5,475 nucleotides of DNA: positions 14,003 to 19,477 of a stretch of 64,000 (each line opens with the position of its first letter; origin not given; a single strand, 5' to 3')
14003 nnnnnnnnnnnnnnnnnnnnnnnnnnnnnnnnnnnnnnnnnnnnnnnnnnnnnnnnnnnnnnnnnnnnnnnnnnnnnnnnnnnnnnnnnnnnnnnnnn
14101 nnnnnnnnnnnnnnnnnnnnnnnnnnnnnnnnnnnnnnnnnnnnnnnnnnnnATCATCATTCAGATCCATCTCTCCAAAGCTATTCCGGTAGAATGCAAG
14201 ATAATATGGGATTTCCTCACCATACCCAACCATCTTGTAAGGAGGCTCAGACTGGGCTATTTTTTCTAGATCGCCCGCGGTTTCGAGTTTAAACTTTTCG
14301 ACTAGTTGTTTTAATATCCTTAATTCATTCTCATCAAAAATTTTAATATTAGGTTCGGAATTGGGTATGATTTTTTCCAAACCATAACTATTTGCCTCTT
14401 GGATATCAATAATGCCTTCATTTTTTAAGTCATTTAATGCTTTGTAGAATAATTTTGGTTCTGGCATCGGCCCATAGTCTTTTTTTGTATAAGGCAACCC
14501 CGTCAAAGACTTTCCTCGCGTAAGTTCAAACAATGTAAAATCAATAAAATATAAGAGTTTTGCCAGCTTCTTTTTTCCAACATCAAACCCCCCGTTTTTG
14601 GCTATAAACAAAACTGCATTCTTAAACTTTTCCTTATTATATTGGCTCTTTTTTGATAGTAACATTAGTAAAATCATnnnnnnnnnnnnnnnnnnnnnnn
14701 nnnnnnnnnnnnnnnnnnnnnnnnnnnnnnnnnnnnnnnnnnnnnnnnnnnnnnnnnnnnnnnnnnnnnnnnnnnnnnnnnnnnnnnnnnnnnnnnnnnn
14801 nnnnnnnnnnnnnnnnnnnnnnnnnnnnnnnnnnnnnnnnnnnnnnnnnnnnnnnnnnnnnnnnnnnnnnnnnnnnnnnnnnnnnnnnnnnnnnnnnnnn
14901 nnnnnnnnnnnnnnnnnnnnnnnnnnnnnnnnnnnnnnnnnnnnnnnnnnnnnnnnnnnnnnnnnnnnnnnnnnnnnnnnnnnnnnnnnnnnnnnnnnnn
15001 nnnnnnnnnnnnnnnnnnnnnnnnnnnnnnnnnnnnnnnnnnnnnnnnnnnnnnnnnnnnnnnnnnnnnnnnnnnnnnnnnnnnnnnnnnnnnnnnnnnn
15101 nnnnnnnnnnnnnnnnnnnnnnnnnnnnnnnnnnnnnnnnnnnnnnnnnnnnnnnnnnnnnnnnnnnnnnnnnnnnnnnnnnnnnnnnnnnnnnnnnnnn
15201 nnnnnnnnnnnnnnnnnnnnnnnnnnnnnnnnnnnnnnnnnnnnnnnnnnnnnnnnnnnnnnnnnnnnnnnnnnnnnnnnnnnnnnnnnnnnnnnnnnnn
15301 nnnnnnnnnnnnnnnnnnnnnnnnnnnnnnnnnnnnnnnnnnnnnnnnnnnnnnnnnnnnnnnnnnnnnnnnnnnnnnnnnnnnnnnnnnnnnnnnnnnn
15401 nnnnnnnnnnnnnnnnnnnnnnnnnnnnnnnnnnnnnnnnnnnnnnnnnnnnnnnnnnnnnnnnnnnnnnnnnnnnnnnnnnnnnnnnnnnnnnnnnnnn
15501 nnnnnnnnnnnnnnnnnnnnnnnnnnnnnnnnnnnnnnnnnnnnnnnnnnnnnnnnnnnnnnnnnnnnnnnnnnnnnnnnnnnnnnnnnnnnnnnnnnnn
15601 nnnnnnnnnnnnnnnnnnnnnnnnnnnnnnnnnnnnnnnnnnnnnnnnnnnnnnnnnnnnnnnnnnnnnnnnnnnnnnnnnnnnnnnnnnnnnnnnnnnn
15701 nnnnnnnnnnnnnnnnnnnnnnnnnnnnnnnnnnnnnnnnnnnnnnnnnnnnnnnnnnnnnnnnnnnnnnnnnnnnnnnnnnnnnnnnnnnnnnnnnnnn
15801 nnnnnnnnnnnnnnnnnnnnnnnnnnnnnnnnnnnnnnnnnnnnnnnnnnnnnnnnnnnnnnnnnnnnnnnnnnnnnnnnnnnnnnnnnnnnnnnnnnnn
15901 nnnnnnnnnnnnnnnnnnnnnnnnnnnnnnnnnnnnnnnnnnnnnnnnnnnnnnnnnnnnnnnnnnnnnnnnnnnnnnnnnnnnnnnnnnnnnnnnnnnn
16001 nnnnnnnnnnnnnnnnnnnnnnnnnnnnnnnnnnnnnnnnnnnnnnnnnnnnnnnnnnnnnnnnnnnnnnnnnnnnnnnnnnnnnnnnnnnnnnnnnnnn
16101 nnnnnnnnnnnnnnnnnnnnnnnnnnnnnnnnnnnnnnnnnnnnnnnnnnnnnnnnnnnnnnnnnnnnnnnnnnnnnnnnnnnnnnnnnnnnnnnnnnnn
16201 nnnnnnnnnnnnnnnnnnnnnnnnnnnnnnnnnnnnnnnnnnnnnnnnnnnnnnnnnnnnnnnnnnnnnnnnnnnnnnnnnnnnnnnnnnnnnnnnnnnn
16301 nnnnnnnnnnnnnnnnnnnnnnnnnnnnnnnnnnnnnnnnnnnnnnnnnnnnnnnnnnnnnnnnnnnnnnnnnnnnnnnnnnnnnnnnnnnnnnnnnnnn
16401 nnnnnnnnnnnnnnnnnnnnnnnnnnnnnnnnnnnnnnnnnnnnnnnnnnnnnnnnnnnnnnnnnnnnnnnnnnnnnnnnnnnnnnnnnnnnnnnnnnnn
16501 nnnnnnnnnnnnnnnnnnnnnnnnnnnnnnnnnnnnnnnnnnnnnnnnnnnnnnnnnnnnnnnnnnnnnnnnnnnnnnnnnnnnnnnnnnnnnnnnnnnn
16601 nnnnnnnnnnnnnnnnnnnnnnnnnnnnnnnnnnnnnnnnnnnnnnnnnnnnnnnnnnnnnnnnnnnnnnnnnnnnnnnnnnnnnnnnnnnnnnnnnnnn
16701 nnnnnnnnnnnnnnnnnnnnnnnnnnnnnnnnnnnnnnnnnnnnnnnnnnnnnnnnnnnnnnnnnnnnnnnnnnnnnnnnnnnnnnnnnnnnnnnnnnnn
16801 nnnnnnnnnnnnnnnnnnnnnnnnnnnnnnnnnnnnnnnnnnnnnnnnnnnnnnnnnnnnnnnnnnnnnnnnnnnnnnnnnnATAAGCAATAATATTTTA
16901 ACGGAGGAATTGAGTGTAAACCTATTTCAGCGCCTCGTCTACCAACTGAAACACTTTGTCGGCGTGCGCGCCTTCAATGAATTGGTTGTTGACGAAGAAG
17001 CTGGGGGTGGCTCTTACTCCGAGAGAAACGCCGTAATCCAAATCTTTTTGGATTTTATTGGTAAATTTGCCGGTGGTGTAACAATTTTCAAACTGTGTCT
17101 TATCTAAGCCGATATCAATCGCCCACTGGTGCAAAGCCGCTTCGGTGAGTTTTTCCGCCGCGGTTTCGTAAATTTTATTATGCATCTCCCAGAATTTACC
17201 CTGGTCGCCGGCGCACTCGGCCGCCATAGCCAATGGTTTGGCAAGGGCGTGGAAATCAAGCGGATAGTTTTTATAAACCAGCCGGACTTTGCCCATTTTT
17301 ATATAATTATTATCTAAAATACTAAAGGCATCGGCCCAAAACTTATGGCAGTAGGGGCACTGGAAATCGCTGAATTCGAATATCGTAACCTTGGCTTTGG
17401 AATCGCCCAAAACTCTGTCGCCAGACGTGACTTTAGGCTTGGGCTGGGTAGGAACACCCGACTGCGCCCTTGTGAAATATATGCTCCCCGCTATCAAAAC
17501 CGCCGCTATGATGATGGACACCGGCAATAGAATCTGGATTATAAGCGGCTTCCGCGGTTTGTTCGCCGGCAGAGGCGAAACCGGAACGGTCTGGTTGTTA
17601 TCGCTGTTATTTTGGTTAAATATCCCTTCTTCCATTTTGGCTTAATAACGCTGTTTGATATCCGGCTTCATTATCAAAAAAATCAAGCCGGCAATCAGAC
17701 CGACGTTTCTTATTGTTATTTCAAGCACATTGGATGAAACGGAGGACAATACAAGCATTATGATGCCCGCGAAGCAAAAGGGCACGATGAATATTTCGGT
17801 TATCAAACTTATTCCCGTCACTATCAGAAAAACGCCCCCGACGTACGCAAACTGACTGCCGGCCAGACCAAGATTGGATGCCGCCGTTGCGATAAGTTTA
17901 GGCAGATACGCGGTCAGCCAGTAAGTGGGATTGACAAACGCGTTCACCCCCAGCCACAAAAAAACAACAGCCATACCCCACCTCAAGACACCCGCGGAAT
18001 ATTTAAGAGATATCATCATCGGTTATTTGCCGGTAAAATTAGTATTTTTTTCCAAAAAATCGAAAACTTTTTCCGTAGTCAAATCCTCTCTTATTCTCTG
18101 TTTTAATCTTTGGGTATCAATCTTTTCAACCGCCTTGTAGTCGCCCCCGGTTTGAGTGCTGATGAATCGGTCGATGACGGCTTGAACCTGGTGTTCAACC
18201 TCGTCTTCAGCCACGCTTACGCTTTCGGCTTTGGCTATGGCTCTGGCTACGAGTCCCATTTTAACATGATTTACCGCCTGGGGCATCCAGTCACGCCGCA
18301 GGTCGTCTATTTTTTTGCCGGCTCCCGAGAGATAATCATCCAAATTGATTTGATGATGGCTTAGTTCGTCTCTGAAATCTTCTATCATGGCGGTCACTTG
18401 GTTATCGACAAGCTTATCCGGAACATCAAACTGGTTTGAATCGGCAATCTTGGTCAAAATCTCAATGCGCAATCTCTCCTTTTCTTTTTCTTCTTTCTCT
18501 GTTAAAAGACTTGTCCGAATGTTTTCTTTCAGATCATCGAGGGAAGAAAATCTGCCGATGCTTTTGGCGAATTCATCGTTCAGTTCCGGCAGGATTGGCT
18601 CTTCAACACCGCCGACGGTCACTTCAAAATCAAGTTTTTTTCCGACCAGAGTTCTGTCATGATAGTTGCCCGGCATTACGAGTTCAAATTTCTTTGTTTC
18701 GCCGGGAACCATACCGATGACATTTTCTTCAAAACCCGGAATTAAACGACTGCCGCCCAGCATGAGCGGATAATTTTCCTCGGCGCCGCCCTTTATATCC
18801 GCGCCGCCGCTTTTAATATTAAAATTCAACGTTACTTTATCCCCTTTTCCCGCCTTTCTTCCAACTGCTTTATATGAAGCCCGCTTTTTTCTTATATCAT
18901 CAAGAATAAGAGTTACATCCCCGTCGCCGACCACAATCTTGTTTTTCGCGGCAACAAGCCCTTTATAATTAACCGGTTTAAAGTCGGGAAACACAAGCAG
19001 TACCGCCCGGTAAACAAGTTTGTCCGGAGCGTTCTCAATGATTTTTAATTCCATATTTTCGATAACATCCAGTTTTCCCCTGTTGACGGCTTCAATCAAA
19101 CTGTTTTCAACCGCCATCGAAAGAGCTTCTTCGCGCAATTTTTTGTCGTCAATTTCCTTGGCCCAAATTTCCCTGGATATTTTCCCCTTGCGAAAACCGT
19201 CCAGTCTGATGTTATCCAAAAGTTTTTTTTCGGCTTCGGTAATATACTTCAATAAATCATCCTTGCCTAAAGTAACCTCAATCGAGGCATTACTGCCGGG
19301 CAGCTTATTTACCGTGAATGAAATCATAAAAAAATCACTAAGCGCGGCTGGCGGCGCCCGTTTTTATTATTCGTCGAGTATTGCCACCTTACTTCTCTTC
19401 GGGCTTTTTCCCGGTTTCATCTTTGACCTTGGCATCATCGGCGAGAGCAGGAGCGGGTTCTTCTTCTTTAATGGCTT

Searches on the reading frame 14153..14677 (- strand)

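Call 78: search_protein_families(library=pfam, proteins=[window:14153-14677:-], max_evalue=0.1)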
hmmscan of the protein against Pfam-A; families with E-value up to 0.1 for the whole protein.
window:14153-14677:- (175 aa): 3 families
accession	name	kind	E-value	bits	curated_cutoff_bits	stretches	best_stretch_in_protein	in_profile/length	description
PF13274.11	SocA_Panacea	-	8.4e-12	46.4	25.7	1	38-148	1-113/113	Antitoxin SocA-like, Panacea domain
PF18809.6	PBECR1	-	0.034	15.1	27.6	0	89-143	17-71/104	phage-Barnase-EndoU-ColicinE5/D-RelE like nuclease1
PF24847.1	DUF7722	-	0.043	14.8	26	0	63-76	4-17/46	Domain of unknown function (DUF7722)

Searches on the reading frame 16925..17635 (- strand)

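Call 78: search_protein_families(library=pfam, proteins=[window:16925-17635:-], max_evalue=0.1)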
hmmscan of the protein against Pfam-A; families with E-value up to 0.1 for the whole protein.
window:16925-17635:- (237 aa): 4 families
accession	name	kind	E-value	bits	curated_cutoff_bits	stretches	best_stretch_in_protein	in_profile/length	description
PF13462.12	Thioredoxin_4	-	1.2e-32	113.8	23.2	1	71-229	3-159/165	Thioredoxin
PF01323.26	DSBA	-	8.3e-17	62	25.6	2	133-224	89-181/191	DSBA-like thioredoxin domain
PF13098.12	Thioredoxin_2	-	1e-06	29.5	27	1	80-218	4-84/104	Thioredoxin-like domain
PF13743.12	Thioredoxin_5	-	0.017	15.3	27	1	155-224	103-172/186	Thioredoxin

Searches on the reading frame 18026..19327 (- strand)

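Call 78: search_protein_families(library=pfam, proteins=[window:18026-19327:-], max_evalue=0.1)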
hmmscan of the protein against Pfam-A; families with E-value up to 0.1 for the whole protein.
window:18026-19327:- (434 aa): 4 families
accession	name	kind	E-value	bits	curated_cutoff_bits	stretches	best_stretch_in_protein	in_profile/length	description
PF05698.19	Trigger_C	-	9.8e-28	97.7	22.7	1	262-425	1-160/162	Bacterial trigger factor protein (TF) C-terminus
PF05697.18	Trigger_N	-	7.6e-21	75.3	22.2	1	3-139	2-138/144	Bacterial trigger factor protein (TF)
PF00254.34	FKBP_C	-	2.5e-09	37.8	21.1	1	157-238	3-93/94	FKBP-type peptidyl-prolyl cis-trans isomerase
PF04675.19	DNA_ligase_A_N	-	0.036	14.7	24.6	0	352-427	56-120/174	DNA ligase N terminus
